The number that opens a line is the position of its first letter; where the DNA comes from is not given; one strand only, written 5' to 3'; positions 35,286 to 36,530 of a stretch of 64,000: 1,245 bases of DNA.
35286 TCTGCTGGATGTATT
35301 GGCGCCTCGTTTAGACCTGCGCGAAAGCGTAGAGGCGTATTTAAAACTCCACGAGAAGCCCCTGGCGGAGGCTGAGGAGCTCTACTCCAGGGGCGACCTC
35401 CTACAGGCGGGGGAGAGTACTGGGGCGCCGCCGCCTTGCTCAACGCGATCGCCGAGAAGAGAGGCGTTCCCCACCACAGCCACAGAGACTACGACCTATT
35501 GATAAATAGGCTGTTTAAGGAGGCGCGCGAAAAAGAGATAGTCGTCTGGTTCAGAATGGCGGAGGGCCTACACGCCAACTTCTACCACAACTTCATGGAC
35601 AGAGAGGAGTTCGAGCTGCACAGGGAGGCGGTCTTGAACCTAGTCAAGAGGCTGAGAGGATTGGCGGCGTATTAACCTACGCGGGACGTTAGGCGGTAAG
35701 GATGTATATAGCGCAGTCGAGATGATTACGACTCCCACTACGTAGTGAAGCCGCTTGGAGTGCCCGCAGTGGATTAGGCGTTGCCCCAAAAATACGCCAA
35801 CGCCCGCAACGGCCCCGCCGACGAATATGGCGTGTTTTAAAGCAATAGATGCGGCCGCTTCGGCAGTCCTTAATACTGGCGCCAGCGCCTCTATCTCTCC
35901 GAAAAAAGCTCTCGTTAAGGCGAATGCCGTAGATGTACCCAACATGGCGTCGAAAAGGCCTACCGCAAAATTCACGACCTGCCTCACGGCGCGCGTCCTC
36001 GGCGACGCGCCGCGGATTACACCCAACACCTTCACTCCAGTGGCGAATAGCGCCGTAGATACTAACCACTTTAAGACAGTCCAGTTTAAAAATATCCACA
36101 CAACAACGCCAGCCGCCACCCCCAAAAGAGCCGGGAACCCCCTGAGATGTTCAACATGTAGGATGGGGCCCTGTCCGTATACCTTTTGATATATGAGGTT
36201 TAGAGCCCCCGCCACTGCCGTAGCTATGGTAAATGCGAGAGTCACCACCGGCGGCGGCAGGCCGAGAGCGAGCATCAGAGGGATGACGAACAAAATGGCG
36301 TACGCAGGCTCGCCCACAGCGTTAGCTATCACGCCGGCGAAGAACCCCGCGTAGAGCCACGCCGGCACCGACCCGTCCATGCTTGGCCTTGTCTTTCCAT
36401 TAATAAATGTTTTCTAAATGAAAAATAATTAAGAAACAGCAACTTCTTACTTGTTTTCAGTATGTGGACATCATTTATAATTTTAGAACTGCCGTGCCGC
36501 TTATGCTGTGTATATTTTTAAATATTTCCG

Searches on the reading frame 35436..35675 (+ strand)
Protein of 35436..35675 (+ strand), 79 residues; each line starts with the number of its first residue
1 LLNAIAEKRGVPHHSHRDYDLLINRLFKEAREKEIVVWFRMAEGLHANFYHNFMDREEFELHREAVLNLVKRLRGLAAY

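Call 47: search_protein_families(library=pfam, proteins=[window:35436-35675:+], max_evalue=0.01)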
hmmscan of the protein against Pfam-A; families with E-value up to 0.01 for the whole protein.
window:35436-35675:+ (79 aa): 1 family
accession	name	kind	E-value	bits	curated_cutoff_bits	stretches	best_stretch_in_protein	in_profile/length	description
PF05942.16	PaREP1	-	2.6e-12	47.1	24.4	1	4-70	48-115/115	Archaeal PaREP1/PaREP8 family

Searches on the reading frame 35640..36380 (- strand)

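Call 47: search_protein_families(library=pfam, proteins=[window:35640-36380:-], max_evalue=0.01)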
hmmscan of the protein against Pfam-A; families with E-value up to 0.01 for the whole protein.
window:35640-36380:- (246 aa): 1 family
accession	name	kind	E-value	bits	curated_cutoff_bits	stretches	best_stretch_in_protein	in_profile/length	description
PF01925.25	TauE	-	0.00038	20.6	32.6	0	10-225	3-236/237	Sulfite exporter TauE/SafE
